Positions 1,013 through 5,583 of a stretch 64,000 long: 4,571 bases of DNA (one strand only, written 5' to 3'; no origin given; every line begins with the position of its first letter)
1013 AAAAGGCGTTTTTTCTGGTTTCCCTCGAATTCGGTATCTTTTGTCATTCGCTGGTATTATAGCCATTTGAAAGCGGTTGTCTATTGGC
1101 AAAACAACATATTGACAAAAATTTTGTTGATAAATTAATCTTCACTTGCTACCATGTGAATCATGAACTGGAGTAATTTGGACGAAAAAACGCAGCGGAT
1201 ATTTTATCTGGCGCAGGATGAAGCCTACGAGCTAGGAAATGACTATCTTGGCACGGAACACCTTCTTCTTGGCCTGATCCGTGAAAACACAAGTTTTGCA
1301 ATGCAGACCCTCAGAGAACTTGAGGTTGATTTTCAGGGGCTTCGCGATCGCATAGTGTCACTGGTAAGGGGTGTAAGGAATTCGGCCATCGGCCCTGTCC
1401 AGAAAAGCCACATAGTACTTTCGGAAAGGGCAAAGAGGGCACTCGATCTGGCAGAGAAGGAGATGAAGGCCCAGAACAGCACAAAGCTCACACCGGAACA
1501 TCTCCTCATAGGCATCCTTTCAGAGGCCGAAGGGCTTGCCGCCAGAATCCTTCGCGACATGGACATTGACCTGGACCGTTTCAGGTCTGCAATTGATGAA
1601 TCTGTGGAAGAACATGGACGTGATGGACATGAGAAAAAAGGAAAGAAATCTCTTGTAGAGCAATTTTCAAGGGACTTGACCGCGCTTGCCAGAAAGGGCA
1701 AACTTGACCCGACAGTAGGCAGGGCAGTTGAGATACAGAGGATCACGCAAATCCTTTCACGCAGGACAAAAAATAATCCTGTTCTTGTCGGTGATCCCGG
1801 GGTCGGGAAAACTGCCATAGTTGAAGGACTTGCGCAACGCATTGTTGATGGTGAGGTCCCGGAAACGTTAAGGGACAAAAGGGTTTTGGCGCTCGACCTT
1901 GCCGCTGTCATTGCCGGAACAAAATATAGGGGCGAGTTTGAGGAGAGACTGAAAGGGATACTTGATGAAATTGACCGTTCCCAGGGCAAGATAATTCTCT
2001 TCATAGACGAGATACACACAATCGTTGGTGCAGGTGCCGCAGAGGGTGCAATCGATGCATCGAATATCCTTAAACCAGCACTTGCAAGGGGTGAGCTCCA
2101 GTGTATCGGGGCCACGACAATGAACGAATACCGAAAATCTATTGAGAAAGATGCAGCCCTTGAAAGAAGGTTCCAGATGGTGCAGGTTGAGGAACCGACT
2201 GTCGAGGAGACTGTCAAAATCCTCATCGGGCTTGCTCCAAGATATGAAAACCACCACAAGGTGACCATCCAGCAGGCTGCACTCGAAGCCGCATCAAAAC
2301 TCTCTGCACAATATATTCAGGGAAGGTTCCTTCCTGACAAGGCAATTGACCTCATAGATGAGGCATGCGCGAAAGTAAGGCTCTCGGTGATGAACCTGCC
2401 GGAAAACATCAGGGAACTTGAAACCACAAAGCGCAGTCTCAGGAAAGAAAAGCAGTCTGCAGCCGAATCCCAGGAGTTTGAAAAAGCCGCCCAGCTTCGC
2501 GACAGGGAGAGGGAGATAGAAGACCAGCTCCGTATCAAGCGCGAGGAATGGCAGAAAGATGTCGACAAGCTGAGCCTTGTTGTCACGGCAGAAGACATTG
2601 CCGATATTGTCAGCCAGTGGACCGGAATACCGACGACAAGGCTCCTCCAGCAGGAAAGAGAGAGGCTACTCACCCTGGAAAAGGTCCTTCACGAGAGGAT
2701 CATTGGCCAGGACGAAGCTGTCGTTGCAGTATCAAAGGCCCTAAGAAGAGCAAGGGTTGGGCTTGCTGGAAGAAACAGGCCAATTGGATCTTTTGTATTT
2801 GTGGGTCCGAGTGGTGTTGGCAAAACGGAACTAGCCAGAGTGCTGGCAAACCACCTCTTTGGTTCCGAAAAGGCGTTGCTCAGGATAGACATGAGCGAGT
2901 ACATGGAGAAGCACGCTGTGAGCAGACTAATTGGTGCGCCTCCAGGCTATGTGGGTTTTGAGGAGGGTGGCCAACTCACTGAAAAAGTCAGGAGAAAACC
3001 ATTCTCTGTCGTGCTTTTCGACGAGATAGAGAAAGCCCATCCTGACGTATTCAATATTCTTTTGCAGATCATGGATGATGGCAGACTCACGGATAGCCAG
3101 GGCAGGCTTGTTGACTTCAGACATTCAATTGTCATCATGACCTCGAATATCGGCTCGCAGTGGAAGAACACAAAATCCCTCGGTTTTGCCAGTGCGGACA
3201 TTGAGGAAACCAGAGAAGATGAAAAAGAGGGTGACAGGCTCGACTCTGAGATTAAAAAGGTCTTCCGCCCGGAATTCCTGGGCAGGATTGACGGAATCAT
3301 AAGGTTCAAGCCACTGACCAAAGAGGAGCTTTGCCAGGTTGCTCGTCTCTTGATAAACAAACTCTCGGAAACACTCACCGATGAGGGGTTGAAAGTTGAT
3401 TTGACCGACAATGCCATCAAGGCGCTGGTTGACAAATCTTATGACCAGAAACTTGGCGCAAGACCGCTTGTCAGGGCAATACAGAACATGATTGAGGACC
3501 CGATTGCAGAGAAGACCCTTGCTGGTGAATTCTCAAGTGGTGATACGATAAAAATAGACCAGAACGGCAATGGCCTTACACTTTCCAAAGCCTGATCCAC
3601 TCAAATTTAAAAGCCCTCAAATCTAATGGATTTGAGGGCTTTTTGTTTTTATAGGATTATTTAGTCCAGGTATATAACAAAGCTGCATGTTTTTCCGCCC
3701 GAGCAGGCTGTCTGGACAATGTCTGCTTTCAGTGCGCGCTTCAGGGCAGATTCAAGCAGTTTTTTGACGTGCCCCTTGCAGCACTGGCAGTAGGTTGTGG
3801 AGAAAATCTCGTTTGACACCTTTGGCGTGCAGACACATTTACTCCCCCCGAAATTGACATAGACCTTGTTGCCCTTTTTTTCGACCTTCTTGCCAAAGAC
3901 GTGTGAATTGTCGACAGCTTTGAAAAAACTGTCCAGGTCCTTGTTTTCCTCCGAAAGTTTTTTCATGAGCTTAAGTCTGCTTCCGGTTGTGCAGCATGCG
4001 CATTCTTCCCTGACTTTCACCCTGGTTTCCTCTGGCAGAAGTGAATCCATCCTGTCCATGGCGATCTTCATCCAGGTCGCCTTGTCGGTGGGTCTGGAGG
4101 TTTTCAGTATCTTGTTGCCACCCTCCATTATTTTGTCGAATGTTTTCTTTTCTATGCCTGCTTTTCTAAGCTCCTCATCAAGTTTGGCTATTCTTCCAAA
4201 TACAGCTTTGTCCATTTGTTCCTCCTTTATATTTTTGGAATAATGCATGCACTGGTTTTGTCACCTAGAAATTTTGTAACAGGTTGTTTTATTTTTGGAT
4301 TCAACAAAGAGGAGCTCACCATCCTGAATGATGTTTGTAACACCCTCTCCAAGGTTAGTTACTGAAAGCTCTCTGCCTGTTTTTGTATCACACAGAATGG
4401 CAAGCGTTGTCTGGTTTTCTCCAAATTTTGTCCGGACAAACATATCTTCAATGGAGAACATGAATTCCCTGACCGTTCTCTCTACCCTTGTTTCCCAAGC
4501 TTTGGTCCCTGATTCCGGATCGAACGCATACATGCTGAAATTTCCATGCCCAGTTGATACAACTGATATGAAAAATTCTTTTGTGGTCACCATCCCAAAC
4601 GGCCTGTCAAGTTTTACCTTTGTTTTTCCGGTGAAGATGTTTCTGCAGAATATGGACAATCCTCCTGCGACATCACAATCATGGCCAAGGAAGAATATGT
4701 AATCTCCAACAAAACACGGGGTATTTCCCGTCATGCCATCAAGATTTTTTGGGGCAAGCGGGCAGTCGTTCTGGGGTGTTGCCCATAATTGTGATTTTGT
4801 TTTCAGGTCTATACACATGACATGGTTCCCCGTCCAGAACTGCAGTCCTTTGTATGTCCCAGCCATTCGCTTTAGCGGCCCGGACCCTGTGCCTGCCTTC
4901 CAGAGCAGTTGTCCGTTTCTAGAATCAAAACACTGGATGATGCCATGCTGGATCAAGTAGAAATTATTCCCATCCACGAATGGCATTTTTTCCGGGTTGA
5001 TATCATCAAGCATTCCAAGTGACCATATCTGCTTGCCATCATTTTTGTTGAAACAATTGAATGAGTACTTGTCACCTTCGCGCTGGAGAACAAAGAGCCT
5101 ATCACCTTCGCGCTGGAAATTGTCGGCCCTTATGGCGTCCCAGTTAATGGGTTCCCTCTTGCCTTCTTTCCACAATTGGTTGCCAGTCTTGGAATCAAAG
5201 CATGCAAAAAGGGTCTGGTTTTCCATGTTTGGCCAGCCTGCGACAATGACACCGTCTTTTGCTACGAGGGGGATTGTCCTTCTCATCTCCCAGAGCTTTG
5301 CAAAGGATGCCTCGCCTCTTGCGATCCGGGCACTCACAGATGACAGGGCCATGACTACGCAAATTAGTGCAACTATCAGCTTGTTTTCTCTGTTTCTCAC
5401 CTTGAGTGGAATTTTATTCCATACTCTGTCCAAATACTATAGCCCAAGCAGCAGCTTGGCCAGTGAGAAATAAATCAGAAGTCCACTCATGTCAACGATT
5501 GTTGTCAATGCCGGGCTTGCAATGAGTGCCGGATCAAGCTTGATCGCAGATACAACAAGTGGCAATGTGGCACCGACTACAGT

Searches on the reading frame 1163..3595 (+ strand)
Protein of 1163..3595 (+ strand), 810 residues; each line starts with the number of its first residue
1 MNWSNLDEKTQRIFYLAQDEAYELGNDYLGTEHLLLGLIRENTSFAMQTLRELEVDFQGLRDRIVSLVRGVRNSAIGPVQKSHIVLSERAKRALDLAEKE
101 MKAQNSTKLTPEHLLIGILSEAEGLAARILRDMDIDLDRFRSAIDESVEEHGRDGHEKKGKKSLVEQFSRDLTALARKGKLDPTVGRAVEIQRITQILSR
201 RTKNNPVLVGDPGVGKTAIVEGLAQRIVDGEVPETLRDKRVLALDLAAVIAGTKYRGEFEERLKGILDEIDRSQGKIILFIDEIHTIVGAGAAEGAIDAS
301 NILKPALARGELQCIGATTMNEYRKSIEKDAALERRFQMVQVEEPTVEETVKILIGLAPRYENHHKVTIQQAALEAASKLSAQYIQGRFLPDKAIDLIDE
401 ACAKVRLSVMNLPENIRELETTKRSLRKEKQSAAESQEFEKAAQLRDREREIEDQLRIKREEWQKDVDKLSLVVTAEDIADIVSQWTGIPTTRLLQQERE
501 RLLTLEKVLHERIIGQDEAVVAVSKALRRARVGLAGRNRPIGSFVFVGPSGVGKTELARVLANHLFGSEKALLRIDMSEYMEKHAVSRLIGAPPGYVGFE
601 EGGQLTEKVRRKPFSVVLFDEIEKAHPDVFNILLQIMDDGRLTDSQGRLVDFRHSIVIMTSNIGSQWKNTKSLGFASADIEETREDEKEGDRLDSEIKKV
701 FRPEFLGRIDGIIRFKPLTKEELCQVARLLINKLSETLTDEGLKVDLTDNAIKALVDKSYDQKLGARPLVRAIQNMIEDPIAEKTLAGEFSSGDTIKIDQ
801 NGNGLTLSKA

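Call 39: search_protein_families(library=pfam, proteins=[window:1163-3595:+], max_evalue=0.0001)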
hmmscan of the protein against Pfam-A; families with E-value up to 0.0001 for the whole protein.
window:1163-3595:+ (810 aa): 18 families
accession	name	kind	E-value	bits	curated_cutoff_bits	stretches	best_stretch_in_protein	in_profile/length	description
PF07724.20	AAA_2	-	2e-72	243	27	1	539-710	1-164/166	AAA domain (Cdc48 subfamily)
PF17871.7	AAA_lid_9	-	1.2e-33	115.6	22.8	1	346-447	1-102/104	AAA lid domain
PF02861.25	Clp_N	-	1e-26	93.3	20.7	2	17-67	1-51/53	Clp amino terminal domain, pathogenicity island component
PF00004.35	AAA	-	4.9e-25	88.9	21.2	2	207-339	2-125/131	ATPase family associated with various cellular activities (AAA)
PF10431.15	ClpB_D2-small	-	1.4e-22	79.9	21.9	1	718-798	1-81/81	C-terminal, D2-small domain, of ClpB protein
PF07728.20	AAA_5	-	1.3e-19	71.1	22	1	544-665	2-125/139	AAA domain (dynein-related subfamily)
PF13191.12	AAA_16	-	1.4e-12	48.9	32.6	1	185-231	3-52/167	AAA ATPase domain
PF13401.12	AAA_22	-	5.1e-11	43.5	27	0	542-639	6-110/130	AAA domain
PF01637.24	ATPase_2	-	9.2e-09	35.9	33.2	0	186-294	3-129/225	ATPase domain predominantly from Archaea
PF02151.25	UVR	-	3.4e-08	33.4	21.5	1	424-455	5-36/36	UvrB/uvrC motif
PF13173.12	AAA_14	-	1.1e-07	32.3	27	0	545-640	6-88/129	AAA domain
PF20720.3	nSTAND3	-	6.4e-07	29.6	27.2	0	545-584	21-60/155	Novel STAND NTPase 3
PF05496.18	RuvB_N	-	1e-06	29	27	0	514-565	10-57/159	Holliday junction DNA helicase RuvB P-loop domain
PF00158.32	Sigma54_activat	-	7.9e-06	26.1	20.2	0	544-643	25-123/168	Sigma-54 interaction domain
PF13238.12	AAA_18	-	8.7e-06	26.7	29.4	0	547-580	4-31/128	AAA domain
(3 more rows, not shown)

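Call 56: find_encoding_contigs(protein=window:1163-3595:+, flank=10000, max_places=2)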
Protein window:1163-3595:+ (810 aa): no gene with exactly this product is on record in the collection.
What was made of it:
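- Tried and rejected: Walking off the left end failed because the protein was not on record (call 56).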

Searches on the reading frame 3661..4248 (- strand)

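Call 39: search_protein_families(library=pfam, proteins=[window:3661-4248:-], max_evalue=0.0001)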
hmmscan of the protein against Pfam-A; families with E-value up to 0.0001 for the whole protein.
window:3661-4248:- (195 aa): 1 family
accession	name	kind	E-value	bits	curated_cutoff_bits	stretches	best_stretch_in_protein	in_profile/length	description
PF19641.4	DUF6144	-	8.7e-15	55.6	28.8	1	31-191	19-173/181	Family of unknown function (DUF6144)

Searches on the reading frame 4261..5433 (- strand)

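Call 39: search_protein_families(library=pfam, proteins=[window:4261-5433:-], max_evalue=0.0001)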
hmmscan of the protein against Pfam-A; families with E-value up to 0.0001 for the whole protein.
window:4261-5433:- (390 aa): 2 families
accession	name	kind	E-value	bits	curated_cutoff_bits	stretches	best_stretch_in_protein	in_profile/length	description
PF13360.13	PQQ_2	-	4.8e-16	59.6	27.6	1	73-314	3-232/233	Outer membrane protein assembly factor BamB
PF13570.13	Beta-prop_ACSF4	-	3.1e-06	27.2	133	0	124-222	30-132/329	Beta-alanine-activating enzyme, beta-propeller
